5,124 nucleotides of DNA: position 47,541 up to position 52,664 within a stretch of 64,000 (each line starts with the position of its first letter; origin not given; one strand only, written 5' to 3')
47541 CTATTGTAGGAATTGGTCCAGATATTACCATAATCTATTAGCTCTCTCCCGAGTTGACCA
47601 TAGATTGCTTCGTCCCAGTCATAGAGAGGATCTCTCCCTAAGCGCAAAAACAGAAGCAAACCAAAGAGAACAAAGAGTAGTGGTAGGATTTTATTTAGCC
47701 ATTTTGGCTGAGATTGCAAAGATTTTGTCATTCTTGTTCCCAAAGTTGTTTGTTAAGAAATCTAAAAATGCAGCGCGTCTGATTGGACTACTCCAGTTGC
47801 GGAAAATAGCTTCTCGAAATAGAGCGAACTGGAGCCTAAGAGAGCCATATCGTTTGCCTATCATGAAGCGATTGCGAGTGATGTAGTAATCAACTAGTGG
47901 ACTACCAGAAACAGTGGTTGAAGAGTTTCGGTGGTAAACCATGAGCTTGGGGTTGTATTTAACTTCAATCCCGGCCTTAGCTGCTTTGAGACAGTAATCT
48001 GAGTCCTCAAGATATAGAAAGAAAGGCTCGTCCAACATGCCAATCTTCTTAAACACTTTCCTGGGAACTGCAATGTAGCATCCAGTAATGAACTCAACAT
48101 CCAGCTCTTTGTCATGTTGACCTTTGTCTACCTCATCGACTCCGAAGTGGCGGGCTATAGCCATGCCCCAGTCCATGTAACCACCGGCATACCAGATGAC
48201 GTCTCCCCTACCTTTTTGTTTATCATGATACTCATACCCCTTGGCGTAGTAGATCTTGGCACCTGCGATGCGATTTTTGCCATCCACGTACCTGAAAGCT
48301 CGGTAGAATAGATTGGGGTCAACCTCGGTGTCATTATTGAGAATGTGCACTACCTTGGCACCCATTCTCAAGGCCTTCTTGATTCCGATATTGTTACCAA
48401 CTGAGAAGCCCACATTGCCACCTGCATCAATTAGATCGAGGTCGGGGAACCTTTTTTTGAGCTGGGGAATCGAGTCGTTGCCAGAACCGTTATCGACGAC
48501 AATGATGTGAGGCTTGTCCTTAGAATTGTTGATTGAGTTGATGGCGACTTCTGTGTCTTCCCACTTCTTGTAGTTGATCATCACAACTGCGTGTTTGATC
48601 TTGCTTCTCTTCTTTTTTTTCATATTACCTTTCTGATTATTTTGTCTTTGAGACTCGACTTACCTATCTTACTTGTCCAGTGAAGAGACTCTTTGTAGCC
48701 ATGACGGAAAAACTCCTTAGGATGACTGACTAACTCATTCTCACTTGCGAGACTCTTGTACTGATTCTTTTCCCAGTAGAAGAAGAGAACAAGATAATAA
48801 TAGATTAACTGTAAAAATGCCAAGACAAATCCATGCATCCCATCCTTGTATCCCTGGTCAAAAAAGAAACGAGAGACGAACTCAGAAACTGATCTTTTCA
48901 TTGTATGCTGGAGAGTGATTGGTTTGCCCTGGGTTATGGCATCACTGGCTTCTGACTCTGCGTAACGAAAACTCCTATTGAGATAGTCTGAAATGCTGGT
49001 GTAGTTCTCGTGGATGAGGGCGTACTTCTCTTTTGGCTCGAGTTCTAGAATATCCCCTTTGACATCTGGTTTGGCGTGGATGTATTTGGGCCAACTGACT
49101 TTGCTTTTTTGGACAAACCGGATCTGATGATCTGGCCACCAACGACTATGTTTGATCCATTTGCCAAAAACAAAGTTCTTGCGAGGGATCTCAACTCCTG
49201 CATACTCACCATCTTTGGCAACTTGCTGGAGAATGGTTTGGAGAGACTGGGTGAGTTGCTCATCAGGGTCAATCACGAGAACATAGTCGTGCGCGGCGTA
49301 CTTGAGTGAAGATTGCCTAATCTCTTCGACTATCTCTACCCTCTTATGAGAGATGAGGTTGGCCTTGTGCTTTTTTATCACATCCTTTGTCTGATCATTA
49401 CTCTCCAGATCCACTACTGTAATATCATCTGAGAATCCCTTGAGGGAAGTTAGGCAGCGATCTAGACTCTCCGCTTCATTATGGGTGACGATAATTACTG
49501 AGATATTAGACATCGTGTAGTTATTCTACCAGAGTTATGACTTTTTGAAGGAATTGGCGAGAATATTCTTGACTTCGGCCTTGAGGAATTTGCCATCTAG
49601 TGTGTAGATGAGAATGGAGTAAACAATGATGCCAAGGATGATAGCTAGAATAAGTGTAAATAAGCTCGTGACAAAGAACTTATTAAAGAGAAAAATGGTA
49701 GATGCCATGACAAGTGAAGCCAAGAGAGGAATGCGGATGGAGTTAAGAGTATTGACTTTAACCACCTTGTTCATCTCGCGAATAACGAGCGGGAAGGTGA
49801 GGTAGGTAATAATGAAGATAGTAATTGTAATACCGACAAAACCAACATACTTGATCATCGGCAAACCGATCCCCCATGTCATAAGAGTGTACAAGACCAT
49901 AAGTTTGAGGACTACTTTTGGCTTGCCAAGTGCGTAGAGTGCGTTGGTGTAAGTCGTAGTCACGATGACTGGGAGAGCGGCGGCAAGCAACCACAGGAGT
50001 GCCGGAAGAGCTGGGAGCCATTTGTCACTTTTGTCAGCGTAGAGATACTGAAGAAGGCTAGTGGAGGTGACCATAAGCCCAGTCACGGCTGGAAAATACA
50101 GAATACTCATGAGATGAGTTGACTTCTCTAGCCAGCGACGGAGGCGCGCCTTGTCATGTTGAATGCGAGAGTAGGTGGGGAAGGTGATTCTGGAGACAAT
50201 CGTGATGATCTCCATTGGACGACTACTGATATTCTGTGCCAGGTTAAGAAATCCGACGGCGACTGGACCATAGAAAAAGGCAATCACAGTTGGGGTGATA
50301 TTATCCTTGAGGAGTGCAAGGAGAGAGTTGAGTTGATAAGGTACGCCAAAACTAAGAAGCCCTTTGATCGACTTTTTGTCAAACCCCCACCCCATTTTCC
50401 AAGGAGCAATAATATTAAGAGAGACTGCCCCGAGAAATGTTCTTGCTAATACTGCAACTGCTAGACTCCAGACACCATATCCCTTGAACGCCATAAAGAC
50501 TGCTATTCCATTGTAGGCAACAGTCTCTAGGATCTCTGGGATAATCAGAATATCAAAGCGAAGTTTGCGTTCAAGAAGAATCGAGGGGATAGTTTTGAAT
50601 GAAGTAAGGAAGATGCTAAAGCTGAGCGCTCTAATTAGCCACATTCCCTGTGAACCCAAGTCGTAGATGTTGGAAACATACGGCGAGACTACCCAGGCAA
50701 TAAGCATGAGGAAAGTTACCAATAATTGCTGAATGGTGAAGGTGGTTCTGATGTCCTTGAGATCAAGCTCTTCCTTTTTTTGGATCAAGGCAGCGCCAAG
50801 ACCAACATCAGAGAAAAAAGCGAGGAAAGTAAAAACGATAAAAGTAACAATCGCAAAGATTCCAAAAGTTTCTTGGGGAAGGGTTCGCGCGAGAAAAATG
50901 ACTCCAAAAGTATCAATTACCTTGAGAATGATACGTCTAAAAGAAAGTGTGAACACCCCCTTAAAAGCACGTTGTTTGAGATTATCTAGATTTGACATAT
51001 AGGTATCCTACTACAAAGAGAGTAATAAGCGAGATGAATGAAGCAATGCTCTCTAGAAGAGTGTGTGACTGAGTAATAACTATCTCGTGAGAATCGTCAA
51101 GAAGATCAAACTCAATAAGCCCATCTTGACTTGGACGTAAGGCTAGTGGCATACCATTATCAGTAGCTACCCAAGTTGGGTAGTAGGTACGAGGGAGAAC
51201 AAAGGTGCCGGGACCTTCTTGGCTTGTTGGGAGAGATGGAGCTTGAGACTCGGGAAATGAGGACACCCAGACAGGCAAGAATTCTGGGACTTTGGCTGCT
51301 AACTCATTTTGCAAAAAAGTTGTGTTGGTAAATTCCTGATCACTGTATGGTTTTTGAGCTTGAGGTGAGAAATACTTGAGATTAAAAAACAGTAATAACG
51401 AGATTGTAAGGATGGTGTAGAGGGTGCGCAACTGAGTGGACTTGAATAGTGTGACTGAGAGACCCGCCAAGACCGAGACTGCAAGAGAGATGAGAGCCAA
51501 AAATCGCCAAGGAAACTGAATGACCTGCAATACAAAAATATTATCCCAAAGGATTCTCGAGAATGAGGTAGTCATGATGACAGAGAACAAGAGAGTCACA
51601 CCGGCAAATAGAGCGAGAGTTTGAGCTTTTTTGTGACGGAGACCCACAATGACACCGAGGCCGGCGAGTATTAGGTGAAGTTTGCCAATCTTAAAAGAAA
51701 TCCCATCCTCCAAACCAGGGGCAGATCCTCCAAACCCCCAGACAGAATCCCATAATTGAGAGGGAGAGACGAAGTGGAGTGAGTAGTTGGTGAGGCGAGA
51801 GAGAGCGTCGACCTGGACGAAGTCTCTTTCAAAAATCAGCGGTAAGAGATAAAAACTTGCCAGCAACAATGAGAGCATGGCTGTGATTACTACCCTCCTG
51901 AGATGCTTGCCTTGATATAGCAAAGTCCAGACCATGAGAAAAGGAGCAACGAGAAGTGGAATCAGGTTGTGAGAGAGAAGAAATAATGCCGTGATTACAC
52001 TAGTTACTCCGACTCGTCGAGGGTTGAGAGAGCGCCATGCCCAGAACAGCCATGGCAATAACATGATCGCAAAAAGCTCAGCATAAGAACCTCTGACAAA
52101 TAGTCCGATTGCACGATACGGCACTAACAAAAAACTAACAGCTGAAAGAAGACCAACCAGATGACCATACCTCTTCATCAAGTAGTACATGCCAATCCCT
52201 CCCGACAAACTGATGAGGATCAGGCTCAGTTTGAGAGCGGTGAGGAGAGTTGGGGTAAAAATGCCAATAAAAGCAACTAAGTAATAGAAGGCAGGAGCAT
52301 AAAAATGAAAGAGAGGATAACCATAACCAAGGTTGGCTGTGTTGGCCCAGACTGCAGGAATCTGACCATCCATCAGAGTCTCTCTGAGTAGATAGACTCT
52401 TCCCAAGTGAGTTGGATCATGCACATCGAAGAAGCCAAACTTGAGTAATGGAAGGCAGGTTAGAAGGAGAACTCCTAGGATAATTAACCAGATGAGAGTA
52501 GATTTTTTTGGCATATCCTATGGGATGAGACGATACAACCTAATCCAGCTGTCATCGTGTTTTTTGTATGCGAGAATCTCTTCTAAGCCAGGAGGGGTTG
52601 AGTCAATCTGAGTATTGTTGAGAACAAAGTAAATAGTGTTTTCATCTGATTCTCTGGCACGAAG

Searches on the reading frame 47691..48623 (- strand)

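Call 5: search_protein_families(library=pfam, proteins=[window:47691-48623:-], max_evalue=0.01)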
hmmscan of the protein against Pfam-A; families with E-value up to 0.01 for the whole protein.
window:47691-48623:- (310 aa): 3 families
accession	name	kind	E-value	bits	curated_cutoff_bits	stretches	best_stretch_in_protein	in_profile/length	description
PF00535.33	Glycos_transf_2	-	1.3e-12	48.4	23.3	1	13-194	2-167/168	Glycosyl transferase family 2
PF13641.12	Glyco_tranf_2_3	-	1e-07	32.7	27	1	50-235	43-215/230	Glycosyltransferase like family 2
PF13632.12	Glyco_trans_2_3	-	1.6e-06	28.5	27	1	176-264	69-157/198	Glycosyl transferase family group 2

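Call 10: search_protein_families(library=ncbifam, proteins=[window:47691-48623:-], max_evalue=0.001)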
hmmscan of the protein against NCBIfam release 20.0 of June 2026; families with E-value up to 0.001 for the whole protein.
window:47691-48623:- (310 aa): 5 families
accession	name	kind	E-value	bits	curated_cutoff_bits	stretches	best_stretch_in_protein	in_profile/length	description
TIGR01556.1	rhamnosyltran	subfamily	2.8e-20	72.6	200.55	1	35-259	19-239/281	rhamnosyltransferase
TIGR03965.1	mycofact_glyco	equivalog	1.4e-08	34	280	1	175-233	225-282/467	mycofactocin biosynthesis glycosyltransferase MftF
NF041875.1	EPS_EpsD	equivalog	1.3e-06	28.1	370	0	175-236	152-211/325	exopolysaccharide biosynthesis glycosyltransferase EpsD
NF050113.1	gal_furan_GlfT1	equivalog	0.00076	18.9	330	0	15-100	5-91/290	galactofuranosyltransferase GlfT1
NF038299.1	EPS_HpsN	equivalog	0.00089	18.3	425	0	176-236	162-225/317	hormogonium polysaccharide biosynthesis glycosyltransferase HpsN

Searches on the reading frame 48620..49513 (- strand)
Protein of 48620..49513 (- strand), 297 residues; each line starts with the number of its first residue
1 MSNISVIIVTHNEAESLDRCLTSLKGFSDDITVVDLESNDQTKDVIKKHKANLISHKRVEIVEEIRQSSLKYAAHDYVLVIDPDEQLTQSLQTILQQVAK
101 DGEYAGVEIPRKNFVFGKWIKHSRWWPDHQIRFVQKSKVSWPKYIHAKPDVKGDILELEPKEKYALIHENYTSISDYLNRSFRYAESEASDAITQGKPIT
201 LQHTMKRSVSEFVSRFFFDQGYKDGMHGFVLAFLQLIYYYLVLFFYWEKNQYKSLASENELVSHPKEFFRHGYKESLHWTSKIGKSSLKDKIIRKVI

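Call 5: search_protein_families(library=pfam, proteins=[window:48620-49513:-], max_evalue=0.01)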
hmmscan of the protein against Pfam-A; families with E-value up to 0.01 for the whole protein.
window:48620-49513:- (297 aa): 2 families
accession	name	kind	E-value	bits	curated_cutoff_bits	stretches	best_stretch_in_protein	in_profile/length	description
PF00535.33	Glycos_transf_2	-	1.1e-15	58.4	23.3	1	5-128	1-136/168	Glycosyl transferase family 2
PF13704.12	Glyco_tranf_2_4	-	0.00036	21.4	27.5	1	11-88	1-85/98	Glycosyl transferase family 2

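Call 10: search_protein_families(library=ncbifam, proteins=[window:48620-49513:-], max_evalue=0.001)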
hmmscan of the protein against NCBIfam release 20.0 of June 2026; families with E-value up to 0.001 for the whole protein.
window:48620-49513:- (297 aa): 7 families
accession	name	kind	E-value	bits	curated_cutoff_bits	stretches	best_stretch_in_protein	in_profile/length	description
TIGR04283.1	glyco_like_mftF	equivalog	7.5e-09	35.5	182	1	4-110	1-112/221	TIGR04283 family arsenosugar biosynthesis glycosyltransferase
TIGR04195.1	S_glycosyl_SunS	equivalog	1.4e-07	30.7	350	1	4-106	59-162/421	SunS family peptide S-glycosyltransferase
TIGR04182.1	glyco_TIGR04182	equivalog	2.6e-06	27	325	1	4-89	2-88/293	S-layer glycoprotein N-glycosyltransferase AglJ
NF007482.0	PRK10073.1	equivalog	3.4e-05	23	423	1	3-103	7-114/334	glycosyltransferase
NF038302.1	EPS_HpsE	equivalog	4.6e-05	22.5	300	1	3-68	2-73/307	hormogonium polysaccharide biosynthesis glycosyltransferase HpsE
NF045692.1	OglycostaseCruG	equivalog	0.00012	21.1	600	1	2-51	41-93/386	2'-O-glycosyltransferase CruG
NF050050.1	ProtGlycPglI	equivalog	0.00066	19.1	500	0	1-99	1-109/306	GalNAc(5)-diNAcBac-PP-undecaprenol beta-1,3-glucosyltransferase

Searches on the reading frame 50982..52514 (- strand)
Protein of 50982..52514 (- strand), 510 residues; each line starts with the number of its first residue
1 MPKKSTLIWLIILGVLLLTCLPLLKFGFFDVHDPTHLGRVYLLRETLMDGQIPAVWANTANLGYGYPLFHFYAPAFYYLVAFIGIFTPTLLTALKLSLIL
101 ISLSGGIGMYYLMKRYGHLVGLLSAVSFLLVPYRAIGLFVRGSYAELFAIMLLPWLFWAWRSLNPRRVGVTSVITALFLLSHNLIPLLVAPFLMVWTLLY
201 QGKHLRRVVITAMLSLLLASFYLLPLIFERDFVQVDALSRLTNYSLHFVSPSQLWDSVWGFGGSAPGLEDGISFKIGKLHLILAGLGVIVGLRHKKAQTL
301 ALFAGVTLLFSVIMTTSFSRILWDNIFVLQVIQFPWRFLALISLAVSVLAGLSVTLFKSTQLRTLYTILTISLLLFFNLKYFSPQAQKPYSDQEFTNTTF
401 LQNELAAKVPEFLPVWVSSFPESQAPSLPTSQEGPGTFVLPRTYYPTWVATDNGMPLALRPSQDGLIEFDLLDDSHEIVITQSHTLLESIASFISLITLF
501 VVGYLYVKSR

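Call 5: search_protein_families(library=pfam, proteins=[window:50982-52514:-], max_evalue=0.01)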
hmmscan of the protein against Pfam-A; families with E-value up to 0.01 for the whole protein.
window:50982-52514:- (510 aa): 1 family
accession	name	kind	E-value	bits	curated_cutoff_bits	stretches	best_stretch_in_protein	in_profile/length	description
PF10131.15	PTPS_related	-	3.4e-14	52.7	26.4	1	69-390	1-315/621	6-pyruvoyl-tetrahydropterin synthase related domain; membrane protein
